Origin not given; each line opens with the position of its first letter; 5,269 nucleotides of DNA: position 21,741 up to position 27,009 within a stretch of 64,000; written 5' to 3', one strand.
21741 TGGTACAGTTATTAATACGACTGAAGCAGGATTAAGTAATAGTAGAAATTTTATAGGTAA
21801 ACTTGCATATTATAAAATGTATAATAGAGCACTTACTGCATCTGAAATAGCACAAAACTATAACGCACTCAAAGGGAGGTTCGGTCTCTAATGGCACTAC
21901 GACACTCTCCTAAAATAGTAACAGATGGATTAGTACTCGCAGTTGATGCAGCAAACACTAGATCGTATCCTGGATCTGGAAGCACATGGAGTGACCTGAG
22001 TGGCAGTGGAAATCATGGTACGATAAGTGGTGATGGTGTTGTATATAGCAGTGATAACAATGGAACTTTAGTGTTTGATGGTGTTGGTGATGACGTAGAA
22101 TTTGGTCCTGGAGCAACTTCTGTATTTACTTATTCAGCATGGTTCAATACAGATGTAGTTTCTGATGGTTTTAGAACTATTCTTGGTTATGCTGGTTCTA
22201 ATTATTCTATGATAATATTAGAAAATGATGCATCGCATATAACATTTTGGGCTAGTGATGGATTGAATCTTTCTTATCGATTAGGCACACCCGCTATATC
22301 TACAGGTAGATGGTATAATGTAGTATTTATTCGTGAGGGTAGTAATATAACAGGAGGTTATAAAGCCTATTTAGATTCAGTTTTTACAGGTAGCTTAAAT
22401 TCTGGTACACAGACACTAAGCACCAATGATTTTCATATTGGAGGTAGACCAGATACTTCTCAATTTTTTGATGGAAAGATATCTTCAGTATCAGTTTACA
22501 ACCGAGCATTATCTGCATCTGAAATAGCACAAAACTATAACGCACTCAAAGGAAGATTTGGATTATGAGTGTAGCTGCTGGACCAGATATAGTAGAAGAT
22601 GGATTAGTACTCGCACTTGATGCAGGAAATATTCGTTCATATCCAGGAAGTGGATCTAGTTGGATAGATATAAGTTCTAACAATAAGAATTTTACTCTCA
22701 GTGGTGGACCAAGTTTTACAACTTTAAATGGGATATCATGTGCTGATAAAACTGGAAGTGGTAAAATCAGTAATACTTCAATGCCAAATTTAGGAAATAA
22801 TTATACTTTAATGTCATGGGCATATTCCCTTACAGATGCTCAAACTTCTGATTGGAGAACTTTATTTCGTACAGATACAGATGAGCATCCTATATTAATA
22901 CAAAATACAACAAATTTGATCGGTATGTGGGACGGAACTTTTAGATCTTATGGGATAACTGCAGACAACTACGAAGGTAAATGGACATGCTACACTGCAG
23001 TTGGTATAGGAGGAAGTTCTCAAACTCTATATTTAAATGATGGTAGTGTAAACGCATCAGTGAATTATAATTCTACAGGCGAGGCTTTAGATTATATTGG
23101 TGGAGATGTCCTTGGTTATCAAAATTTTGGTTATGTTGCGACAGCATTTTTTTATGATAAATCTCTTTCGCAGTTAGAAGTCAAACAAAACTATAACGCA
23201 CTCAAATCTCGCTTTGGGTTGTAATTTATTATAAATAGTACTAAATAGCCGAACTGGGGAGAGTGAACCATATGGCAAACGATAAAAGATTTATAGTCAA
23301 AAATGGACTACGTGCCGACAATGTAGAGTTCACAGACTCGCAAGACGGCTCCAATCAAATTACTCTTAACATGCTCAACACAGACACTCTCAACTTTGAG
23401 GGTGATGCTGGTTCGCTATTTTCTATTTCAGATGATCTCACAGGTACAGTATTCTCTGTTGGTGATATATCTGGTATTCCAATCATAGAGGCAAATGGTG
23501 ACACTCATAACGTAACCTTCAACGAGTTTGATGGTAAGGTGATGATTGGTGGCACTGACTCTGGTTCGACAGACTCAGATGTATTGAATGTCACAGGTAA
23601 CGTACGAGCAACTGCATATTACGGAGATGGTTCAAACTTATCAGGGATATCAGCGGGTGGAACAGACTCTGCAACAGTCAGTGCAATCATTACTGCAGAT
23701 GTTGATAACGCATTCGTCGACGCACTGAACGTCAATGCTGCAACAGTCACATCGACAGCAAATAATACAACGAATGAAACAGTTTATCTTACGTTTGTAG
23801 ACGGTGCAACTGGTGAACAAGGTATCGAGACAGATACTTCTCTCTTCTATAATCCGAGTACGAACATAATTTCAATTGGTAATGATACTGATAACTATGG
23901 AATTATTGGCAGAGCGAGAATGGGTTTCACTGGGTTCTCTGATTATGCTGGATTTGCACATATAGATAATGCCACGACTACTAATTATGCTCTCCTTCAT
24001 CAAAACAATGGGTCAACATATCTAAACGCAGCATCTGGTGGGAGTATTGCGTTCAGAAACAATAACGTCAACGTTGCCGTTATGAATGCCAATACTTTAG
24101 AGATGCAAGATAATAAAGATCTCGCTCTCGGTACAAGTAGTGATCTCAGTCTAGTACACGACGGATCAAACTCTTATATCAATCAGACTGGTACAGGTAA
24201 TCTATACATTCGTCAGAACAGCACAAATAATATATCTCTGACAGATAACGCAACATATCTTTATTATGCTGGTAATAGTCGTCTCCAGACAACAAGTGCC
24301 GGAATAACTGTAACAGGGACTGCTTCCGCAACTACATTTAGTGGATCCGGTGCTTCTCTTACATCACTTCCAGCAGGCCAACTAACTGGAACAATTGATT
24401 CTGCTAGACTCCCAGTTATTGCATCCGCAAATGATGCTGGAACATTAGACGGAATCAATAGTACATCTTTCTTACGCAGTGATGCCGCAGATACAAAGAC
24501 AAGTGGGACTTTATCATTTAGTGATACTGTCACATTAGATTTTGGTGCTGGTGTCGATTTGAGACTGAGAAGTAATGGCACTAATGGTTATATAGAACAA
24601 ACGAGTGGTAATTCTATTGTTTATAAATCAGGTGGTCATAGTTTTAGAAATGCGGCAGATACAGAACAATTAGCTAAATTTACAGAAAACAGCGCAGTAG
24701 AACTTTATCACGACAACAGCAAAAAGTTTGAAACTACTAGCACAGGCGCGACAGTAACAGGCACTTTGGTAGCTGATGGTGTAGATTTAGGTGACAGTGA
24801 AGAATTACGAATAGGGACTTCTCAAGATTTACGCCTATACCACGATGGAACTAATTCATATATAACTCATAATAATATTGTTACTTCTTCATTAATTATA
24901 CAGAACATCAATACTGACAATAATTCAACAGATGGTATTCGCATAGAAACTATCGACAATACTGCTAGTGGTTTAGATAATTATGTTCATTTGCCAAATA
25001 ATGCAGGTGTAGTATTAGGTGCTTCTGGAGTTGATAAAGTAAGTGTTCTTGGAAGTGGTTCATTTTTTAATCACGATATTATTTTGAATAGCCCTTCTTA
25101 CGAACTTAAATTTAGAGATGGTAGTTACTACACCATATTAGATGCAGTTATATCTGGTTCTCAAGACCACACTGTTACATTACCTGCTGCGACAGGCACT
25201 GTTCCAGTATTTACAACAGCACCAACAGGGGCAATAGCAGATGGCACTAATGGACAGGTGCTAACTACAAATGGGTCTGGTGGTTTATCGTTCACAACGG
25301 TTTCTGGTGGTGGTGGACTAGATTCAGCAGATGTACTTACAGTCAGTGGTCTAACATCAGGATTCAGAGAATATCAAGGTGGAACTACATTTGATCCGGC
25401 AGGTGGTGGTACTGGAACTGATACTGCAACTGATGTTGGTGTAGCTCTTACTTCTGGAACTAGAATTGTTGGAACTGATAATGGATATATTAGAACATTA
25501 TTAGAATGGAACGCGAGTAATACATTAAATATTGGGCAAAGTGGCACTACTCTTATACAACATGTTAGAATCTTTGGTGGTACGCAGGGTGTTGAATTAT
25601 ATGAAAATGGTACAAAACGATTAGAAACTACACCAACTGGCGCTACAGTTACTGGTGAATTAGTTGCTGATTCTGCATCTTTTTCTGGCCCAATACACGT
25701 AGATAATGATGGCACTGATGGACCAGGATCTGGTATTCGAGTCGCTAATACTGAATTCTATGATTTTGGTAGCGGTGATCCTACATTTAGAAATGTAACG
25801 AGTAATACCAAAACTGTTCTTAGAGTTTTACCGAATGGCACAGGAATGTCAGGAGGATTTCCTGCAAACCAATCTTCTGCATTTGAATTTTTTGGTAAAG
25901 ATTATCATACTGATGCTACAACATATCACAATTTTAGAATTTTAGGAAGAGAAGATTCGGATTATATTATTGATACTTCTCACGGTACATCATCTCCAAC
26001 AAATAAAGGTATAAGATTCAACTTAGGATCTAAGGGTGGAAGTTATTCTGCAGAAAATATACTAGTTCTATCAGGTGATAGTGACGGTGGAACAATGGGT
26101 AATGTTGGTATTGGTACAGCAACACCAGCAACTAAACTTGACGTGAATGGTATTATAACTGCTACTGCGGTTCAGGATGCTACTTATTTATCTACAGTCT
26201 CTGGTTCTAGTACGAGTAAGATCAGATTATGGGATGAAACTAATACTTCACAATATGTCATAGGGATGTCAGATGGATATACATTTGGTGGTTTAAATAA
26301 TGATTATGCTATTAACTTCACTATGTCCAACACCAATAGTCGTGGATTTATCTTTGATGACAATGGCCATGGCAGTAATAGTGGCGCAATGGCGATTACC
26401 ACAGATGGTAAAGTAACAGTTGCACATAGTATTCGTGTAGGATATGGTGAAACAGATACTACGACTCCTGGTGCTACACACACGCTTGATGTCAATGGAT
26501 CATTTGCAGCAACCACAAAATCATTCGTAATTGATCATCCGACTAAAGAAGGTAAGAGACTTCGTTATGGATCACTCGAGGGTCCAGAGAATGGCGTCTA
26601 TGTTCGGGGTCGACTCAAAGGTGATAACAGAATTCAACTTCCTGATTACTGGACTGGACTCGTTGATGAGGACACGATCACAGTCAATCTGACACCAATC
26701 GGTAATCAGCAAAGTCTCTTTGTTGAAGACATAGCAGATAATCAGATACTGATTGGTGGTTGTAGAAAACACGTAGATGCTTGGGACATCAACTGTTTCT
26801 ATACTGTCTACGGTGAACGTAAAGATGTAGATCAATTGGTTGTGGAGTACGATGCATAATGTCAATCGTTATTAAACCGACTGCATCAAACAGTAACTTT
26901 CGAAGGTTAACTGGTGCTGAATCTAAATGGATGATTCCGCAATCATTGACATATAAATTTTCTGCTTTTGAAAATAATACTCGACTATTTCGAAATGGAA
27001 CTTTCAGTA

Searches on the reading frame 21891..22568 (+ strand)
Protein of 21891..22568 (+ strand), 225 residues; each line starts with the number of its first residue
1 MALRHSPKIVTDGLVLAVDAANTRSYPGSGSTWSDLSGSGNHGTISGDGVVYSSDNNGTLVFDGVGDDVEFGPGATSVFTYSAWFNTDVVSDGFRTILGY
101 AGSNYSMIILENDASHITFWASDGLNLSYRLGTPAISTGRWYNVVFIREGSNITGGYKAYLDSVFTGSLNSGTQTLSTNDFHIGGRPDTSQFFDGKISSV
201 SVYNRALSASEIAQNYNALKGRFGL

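Call 30: search_protein_families(library=pfam, proteins=[window:21891-22568:+], max_evalue=0.001)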
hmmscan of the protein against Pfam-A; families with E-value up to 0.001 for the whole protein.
window:21891-22568:+ (225 aa): 1 family
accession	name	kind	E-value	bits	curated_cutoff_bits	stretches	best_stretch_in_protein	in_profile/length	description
PF13385.13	Laminin_G_3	-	3.5e-22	79.6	27.6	1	76-213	16-151/151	Concanavalin A-like lectin/glucanases superfamily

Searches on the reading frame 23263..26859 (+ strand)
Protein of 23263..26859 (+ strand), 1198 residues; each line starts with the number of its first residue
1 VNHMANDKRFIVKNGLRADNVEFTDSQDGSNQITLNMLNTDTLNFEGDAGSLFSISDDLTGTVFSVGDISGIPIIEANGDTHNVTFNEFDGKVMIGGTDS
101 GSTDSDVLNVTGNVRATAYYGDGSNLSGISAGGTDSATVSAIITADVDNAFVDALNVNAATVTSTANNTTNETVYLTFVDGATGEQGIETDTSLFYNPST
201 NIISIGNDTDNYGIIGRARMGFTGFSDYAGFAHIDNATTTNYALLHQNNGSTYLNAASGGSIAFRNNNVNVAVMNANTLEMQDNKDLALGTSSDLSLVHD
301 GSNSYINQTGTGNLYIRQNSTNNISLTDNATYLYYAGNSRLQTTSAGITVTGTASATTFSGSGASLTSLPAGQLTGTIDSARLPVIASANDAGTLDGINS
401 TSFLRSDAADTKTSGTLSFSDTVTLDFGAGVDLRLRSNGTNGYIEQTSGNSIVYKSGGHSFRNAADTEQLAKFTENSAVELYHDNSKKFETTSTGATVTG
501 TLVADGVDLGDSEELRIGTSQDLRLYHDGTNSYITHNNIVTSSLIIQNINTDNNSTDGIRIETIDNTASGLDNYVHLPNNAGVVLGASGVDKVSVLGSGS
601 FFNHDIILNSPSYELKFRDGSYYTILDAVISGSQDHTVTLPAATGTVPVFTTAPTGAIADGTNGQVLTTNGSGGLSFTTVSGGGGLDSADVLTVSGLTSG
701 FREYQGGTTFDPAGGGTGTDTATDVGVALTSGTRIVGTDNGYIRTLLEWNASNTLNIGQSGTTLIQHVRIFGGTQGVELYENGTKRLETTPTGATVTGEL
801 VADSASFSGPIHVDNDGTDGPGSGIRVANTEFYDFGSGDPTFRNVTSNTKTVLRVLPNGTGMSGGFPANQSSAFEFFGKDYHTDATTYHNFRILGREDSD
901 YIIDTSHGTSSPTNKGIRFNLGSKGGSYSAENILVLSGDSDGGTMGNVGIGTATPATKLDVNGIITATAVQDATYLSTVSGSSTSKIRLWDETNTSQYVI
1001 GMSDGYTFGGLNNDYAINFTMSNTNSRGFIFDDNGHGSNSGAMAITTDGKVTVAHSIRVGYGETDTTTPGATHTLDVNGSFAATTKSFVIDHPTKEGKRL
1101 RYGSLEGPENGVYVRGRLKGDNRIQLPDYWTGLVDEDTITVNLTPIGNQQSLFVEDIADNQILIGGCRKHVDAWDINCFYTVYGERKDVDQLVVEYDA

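Call 11: search_protein_families(library=pfam, proteins=[window:23263-26859:+], max_evalue=0.01)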
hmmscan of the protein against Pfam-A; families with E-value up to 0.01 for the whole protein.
window:23263-26859:+ (1198 aa): 0 families

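Call 12: search_protein_families(library=phrogs, proteins=[window:23263-26859:+], max_evalue=0.001)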
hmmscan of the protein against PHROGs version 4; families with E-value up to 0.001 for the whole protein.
window:23263-26859:+ (1198 aa): 6 families
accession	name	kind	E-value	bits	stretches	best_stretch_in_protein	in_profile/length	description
phrog_17490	-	unknown function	1.5e-44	153.4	1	992-1197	61-241/266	-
phrog_28536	-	unknown function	2.3e-37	129.5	1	1079-1197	88-206/224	-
phrog_13518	-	unknown function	2e-32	113.2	2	404-804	732-999/1230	-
phrog_19195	-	head and packaging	9.4e-26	90.8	3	649-814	674-839/1425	virion structural protein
phrog_23731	-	unknown function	1e-14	55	1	408-620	37-236/701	-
phrog_29834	-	unknown function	1.6e-11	44.8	1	412-547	206-350/581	-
